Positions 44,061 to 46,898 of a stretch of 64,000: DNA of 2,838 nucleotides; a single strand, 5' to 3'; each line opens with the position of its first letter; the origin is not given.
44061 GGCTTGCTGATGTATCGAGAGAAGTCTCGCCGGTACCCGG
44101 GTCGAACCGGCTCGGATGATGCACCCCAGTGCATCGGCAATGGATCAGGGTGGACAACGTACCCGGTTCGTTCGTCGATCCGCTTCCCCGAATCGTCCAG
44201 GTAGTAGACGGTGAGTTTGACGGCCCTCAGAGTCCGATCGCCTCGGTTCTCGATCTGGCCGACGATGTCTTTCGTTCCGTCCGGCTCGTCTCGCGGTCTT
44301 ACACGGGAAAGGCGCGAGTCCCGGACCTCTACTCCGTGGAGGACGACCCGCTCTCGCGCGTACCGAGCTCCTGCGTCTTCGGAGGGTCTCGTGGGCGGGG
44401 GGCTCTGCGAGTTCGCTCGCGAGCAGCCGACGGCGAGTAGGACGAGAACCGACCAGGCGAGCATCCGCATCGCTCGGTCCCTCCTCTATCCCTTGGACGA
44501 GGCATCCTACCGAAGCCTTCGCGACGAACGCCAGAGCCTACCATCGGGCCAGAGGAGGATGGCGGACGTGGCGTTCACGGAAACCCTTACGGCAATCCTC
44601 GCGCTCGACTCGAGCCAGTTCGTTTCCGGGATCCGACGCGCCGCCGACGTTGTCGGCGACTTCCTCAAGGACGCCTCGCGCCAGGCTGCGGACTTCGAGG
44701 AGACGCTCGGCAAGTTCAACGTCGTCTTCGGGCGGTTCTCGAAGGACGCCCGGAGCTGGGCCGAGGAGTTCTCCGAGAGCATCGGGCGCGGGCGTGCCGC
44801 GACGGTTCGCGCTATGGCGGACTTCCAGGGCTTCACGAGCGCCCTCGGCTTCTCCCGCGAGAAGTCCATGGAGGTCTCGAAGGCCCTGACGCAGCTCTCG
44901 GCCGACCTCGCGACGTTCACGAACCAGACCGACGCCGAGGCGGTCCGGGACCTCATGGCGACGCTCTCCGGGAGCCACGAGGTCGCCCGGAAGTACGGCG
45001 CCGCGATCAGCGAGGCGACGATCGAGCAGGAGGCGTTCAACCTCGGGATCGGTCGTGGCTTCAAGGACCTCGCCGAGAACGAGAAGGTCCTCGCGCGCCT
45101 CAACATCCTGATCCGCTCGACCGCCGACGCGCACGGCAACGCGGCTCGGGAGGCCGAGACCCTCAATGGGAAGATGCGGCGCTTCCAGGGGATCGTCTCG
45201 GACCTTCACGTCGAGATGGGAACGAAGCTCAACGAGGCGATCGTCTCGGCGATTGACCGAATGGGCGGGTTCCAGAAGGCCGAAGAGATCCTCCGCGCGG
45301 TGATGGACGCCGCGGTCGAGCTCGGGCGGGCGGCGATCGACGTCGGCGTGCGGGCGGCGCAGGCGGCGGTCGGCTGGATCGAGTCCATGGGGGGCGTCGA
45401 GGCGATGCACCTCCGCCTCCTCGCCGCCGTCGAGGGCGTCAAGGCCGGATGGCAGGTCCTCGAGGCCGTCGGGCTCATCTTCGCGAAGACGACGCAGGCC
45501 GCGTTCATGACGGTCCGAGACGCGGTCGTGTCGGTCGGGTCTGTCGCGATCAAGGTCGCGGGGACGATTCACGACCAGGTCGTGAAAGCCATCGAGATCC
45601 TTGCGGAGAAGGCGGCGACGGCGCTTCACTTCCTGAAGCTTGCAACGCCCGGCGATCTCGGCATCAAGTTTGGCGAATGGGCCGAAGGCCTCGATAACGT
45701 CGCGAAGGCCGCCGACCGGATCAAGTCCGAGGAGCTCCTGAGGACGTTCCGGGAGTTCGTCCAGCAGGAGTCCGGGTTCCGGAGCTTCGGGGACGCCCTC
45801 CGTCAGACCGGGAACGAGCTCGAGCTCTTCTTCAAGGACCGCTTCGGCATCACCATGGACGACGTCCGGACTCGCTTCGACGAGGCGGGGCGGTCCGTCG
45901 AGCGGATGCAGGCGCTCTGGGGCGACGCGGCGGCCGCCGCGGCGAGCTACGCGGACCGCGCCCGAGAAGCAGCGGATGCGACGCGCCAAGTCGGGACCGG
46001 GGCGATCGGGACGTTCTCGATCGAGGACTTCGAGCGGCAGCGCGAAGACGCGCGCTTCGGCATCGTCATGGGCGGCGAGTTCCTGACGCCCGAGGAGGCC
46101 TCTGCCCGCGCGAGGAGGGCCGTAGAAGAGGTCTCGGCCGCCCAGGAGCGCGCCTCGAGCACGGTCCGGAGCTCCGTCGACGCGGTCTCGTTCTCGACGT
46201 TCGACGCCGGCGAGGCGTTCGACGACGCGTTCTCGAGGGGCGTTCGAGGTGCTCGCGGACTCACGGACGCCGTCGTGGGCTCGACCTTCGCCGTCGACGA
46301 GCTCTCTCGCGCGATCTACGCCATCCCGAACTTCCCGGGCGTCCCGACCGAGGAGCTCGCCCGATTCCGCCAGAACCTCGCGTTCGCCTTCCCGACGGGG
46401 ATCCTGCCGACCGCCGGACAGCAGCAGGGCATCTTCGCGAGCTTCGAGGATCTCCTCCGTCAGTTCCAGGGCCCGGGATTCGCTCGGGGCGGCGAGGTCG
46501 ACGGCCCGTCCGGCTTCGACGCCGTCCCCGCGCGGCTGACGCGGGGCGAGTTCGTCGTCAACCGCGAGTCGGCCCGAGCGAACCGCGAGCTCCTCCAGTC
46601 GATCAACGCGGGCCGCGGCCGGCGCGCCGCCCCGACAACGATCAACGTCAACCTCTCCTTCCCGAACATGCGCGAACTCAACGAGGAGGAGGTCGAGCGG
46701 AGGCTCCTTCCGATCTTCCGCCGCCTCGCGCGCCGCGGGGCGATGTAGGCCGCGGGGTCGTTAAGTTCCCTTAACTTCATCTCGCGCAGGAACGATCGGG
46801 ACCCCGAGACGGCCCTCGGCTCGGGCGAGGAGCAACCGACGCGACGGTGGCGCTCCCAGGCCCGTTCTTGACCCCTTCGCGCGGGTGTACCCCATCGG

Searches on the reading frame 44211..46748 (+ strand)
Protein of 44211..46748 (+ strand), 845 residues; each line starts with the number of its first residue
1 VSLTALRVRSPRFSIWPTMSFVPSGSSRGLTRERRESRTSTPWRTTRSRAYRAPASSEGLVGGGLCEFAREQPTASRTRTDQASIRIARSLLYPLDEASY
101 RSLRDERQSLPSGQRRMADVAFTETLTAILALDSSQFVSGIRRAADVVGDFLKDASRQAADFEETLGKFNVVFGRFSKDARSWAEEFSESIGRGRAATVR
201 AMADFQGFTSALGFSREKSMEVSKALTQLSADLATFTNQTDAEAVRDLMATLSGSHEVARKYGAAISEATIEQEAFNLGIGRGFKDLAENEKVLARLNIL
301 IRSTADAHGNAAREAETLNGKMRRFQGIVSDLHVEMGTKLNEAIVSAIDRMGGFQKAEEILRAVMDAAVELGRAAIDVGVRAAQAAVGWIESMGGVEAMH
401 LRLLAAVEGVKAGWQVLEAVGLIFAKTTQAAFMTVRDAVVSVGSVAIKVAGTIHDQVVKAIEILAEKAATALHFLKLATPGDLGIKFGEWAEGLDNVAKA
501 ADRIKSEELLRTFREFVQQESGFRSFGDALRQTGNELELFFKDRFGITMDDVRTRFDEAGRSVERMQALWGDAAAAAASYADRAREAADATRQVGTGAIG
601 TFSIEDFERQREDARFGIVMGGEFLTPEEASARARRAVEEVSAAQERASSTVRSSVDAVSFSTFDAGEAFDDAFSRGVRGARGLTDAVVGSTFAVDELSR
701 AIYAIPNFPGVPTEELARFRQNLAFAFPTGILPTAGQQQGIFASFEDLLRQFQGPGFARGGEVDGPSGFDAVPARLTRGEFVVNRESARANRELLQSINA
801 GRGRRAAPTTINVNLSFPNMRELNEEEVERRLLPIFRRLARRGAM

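Call 78: search_protein_families(library=phrogs, proteins=[window:44211-46748:+], max_evalue=0.00001)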
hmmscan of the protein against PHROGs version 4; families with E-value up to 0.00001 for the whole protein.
window:44211-46748:+ (845 aa): 4 families
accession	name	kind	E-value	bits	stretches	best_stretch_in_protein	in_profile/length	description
phrog_28918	-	unknown function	2.5e-14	52.9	1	206-353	85-232/1445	-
phrog_1535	-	tail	2.3e-11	43.6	1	146-340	198-380/1152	tail length tape measure protein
phrog_28083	-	unknown function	3.3e-11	43.5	1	145-348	218-419/830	-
phrog_25241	-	tail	1e-09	38.6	1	730-804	655-727/810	tail length tape measure protein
